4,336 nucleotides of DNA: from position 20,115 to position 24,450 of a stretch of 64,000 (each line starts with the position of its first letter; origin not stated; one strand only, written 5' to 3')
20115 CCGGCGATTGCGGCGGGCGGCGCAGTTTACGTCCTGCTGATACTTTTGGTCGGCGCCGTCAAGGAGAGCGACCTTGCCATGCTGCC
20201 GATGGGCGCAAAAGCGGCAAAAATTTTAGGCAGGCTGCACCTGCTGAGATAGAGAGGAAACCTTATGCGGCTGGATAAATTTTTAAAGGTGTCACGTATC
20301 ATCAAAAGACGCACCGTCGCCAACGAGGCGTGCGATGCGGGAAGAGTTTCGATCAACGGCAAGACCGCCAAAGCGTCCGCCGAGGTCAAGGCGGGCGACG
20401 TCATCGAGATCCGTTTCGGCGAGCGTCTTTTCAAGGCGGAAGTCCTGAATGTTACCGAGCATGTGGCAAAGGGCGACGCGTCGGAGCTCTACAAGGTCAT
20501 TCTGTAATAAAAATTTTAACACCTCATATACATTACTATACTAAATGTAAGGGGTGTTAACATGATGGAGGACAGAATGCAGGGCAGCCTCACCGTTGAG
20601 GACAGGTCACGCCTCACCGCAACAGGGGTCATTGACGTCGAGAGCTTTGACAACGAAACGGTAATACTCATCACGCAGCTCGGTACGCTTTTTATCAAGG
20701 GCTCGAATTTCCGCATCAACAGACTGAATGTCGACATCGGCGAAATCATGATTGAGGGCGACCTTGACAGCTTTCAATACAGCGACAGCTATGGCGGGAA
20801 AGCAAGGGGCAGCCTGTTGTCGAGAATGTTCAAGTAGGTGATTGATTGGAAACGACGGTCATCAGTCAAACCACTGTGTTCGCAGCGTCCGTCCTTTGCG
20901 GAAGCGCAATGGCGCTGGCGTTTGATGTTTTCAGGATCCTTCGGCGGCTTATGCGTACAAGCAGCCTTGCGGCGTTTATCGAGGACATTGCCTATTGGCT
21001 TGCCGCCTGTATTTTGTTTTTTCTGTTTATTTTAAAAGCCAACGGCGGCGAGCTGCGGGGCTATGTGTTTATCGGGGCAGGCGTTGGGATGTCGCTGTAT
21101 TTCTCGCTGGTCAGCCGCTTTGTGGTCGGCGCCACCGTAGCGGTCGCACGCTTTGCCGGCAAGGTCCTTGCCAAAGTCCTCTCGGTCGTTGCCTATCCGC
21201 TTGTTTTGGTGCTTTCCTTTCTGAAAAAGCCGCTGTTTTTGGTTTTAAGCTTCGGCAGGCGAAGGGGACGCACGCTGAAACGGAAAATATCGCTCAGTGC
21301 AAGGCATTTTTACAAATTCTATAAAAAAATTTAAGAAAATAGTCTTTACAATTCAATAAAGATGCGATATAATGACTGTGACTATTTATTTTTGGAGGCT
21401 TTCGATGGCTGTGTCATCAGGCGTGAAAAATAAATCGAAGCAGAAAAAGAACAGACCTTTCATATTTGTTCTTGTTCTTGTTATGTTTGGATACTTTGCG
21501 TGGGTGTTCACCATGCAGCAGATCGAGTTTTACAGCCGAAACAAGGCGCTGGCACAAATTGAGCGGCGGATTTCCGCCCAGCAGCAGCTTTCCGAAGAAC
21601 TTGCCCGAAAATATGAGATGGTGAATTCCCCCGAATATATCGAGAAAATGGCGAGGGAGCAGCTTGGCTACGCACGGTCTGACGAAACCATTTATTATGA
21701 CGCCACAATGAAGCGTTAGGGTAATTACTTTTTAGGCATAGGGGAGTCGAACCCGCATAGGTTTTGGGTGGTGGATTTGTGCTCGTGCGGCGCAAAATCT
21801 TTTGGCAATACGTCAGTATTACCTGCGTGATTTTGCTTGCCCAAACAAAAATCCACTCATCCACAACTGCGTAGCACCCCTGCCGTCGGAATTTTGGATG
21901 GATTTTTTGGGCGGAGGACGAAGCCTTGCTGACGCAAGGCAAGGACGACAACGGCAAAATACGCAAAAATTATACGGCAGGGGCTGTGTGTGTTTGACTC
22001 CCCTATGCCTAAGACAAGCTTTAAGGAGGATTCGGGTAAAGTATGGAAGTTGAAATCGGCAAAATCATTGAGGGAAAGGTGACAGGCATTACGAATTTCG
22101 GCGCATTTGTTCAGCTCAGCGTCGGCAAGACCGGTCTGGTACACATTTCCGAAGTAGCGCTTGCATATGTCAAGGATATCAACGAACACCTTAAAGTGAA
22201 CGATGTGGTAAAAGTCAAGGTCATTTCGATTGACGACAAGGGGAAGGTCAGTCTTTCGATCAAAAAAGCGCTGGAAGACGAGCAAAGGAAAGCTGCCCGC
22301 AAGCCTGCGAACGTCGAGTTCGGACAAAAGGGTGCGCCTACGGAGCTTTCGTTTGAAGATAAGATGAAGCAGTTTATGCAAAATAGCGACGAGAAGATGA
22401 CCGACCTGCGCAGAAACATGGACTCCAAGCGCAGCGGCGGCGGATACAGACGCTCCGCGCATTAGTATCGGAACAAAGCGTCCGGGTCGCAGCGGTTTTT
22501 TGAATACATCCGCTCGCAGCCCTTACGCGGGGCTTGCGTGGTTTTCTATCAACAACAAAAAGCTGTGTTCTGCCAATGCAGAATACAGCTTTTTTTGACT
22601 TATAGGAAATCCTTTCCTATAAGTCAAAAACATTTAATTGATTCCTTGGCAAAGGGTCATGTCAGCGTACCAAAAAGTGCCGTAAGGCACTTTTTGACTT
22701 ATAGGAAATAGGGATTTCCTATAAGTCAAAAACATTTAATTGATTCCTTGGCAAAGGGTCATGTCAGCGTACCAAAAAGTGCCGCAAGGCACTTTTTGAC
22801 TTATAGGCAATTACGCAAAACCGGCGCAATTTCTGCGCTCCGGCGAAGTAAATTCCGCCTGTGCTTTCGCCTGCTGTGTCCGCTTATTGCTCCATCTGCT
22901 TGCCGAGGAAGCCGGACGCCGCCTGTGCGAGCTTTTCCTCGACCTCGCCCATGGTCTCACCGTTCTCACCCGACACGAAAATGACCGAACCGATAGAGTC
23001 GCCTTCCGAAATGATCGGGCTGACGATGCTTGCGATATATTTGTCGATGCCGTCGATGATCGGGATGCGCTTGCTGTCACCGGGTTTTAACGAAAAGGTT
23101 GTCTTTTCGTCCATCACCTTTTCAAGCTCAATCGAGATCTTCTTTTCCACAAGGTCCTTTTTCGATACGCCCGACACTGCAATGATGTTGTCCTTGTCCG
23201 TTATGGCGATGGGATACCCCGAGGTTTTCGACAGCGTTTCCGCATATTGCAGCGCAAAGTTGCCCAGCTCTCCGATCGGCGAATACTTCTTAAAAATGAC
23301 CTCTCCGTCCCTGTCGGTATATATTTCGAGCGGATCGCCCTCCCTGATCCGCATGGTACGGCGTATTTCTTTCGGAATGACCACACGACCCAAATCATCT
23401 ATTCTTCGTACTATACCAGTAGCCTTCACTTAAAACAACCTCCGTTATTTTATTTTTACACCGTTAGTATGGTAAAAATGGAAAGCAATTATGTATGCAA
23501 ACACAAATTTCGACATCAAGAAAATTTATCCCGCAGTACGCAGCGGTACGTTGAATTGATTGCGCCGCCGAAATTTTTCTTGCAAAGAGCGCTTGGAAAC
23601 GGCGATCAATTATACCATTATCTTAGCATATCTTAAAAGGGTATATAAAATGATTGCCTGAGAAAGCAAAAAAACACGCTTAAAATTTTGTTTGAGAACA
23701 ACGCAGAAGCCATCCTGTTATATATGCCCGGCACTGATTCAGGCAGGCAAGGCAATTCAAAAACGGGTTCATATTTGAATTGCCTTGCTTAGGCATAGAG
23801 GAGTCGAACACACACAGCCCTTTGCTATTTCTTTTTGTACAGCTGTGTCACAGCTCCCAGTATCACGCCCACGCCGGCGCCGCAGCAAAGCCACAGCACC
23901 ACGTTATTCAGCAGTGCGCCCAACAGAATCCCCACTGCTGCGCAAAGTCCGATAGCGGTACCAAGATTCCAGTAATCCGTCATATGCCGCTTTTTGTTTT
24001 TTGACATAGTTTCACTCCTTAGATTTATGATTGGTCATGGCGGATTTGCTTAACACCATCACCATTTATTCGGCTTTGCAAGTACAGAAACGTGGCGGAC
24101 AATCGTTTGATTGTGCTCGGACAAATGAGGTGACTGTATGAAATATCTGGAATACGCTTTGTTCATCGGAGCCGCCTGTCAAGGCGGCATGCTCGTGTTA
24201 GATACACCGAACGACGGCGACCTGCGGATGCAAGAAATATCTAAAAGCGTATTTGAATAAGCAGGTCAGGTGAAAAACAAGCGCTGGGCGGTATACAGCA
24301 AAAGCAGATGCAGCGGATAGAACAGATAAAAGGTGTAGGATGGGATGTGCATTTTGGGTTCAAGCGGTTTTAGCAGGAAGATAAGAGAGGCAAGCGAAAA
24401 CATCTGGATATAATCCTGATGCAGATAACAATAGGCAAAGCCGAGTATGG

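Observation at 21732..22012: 281-bp non-coding element closed by a 21-bp inverted repeat in the divIC-yabR spacer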

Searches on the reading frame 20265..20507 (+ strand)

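Call 66: search_protein_families(library=pfam, proteins=[window:20265-20507:+], max_evalue=0.00001)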
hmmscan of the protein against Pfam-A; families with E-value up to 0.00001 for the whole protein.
window:20265-20507:+ (80 aa): 1 family
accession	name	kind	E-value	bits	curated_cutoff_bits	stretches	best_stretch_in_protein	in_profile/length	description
PF01479.30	S4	-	3.7e-12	46.2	22.8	1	1-47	1-48/48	S4 domain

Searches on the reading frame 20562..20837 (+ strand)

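Call 66: search_protein_families(library=pfam, proteins=[window:20562-20837:+], max_evalue=0.00001)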
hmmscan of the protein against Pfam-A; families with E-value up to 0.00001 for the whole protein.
window:20562-20837:+ (91 aa): 1 family
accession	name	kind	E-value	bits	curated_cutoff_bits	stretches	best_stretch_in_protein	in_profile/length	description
PF07873.16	YabP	-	8.5e-17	61.2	27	1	10-73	3-64/64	YabP family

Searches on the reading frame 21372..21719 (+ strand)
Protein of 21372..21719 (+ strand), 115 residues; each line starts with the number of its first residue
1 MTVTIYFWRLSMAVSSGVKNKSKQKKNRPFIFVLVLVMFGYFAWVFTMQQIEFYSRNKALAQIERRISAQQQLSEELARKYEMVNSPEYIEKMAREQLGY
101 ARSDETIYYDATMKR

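Call 66: search_protein_families(library=pfam, proteins=[window:21372-21719:+], max_evalue=0.00001)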
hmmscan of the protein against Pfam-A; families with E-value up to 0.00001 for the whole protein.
window:21372-21719:+ (115 aa): 1 family
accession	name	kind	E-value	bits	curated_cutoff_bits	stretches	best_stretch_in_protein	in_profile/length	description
PF04977.20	DivIC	-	1.4e-15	57.3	28.9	1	35-108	1-75/80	Septum formation initiator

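Call 72: find_encoding_contigs(protein=window:21405-21719:+, flank=3000, max_places=10)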
Protein window:21405-21719:+ (104 aa): 1 contig read that carries it; 1 place shown.
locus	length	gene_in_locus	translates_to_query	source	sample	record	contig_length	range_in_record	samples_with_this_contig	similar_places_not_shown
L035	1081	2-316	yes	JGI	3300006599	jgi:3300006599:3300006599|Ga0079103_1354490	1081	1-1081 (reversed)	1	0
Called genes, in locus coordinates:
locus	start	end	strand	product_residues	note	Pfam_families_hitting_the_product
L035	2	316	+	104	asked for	PF04977:DivIC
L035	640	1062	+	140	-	PF00575:S1, PF23459:S1_RRP5 (weak)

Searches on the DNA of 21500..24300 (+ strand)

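Call 7: search_rna_families(source=window, start=21500, end=24300, threshold=evalue, max_evalue=10, show_alignments=3)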
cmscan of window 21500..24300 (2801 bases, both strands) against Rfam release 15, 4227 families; matches with E-value up to 10: 15.
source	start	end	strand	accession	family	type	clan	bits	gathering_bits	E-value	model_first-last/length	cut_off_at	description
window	22590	22734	+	RF04133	MIR2646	Gene; miRNA;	-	31.2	245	0.00031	1-256/256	no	MIR2646 microRNA precursor family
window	22590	22734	-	RF04147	MIR6224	Gene; miRNA;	-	28.8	171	0.0057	1-176/176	no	MIR6224 microRNA precursor family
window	23743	23790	-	RF03523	mir-4703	Gene; miRNA;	-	27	88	0.012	1-61/61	no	mir-4703 microRNA precursor family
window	22592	22732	-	RF03743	MIR7696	Gene; miRNA;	-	26.7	83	0.038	1-88/88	no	MIR7696 microRNA precursor family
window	22587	22635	-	RF00972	mir-651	Gene; miRNA;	-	25.7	106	0.036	1-86/86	no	mir-651 microRNA precursor family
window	23745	23792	+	RF03523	mir-4703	Gene; miRNA;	-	23.9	88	0.087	1-61/61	no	mir-4703 microRNA precursor family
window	22693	22729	-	RF03735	mir-1502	Gene; miRNA;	-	22.9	66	1.7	1-59/59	no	mir-1502 microRNA precursor family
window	22673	22796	-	RF04251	MIR5070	Gene; miRNA;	CL00139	20.7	100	1.3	1-116/116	no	MIR5070 microRNA precursor family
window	22557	22623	-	RF02377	SurA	Gene; sRNA;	-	18.4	100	0.049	1-279/279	no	SurA sRNA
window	22610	22713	+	RF03800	mir-4477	Gene; miRNA;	-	18.3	74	4.9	1-81/81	no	mir-4477 microRNA precursor family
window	22541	22610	+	RF03277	mir-5886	Gene; miRNA;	-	18.2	85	6.8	1-89/89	no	mir-5886 microRNA precursor family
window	22610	22713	-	RF03800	mir-4477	Gene; miRNA;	-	18.1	74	5.4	1-81/81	no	mir-4477 microRNA precursor family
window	22592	22732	+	RF02244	mir-785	Gene; miRNA;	-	16.8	62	7.1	1-90/90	no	mir-785 microRNA precursor family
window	22669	22725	-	RF02377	SurA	Gene; sRNA;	-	13.8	100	1.2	1-279/279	no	SurA sRNA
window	22672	22725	+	RF01766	cspA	Cis-reg; thermoregulator;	-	13.2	78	2.3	372-425/428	no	cspA thermoregulator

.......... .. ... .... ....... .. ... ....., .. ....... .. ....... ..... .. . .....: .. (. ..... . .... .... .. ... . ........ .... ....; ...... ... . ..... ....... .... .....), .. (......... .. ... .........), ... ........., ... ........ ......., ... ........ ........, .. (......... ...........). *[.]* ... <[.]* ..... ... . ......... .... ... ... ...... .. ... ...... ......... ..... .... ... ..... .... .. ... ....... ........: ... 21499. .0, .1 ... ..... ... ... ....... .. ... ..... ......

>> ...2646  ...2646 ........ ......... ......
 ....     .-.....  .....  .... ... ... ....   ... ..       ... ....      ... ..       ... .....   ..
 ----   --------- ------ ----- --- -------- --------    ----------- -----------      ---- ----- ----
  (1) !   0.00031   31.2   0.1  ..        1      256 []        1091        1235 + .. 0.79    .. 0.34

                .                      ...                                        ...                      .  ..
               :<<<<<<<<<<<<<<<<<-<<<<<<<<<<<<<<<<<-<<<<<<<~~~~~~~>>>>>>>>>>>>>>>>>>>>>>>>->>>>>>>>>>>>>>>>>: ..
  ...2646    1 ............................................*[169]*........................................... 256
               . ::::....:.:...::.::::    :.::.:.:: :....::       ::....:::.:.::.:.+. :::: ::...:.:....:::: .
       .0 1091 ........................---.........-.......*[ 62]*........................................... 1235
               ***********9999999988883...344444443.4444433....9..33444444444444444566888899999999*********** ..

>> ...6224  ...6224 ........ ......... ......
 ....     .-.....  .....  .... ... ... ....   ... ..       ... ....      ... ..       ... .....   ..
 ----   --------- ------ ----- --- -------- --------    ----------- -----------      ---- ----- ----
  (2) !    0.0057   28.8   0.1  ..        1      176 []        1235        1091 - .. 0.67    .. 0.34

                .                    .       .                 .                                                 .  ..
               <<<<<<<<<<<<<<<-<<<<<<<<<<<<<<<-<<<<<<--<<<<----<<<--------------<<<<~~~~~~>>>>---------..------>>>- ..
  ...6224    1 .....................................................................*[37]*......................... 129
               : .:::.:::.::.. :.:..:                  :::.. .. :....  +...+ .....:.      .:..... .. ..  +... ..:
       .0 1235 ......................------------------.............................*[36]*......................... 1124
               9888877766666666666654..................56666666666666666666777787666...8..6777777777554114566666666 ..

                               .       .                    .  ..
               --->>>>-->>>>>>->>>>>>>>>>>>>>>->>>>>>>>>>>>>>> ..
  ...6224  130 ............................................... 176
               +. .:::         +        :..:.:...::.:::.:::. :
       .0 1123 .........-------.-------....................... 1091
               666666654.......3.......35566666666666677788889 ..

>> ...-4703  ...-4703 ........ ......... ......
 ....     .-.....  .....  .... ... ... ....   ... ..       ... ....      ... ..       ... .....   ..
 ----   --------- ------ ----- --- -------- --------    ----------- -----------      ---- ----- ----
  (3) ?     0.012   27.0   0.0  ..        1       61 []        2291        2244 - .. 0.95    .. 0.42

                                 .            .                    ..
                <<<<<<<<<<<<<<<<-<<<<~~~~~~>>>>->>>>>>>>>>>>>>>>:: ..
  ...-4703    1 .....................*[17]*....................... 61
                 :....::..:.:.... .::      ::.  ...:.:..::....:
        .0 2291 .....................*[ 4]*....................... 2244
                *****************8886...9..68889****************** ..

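Call 26: search_dna_similar(query=window:21725-22020:+, collection=plasmids, mode=distant, max_evalue=0.01)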
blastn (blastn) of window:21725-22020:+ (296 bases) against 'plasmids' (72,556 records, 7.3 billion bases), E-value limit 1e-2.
No match.

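Call 77: search_dna_similar(query=window:21725-22020:+, collection=phages, mode=distant, max_evalue=0.1)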
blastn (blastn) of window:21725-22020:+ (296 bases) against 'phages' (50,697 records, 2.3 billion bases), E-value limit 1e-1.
Records with a match: 1; places in all: 1; records where one place covers at least 80% of the query: 0.
Best place of each record, by identity: 60-80% 1.
By first word of the organism name: Bacteriophage 1.
By host as written in the record: - 1.
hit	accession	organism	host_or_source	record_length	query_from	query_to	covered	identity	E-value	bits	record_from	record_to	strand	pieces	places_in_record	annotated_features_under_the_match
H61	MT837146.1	Bacteriophage sp.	human fecal samples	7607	78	183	36%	71.6%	2e-3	49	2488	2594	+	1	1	record has no annotation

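Call 80: get_annotated_region(hit=H61, flank=3000)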
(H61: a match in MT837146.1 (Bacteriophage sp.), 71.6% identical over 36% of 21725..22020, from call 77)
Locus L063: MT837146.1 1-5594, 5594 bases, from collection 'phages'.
description: UNVERIFIED: Bacteriophage sp. clone scaffold_4008 genomic sequence.
organism: Bacteriophage sp. (NCBI taxid 38018)
taxonomy: Viruses
host: -; source: human fecal samples; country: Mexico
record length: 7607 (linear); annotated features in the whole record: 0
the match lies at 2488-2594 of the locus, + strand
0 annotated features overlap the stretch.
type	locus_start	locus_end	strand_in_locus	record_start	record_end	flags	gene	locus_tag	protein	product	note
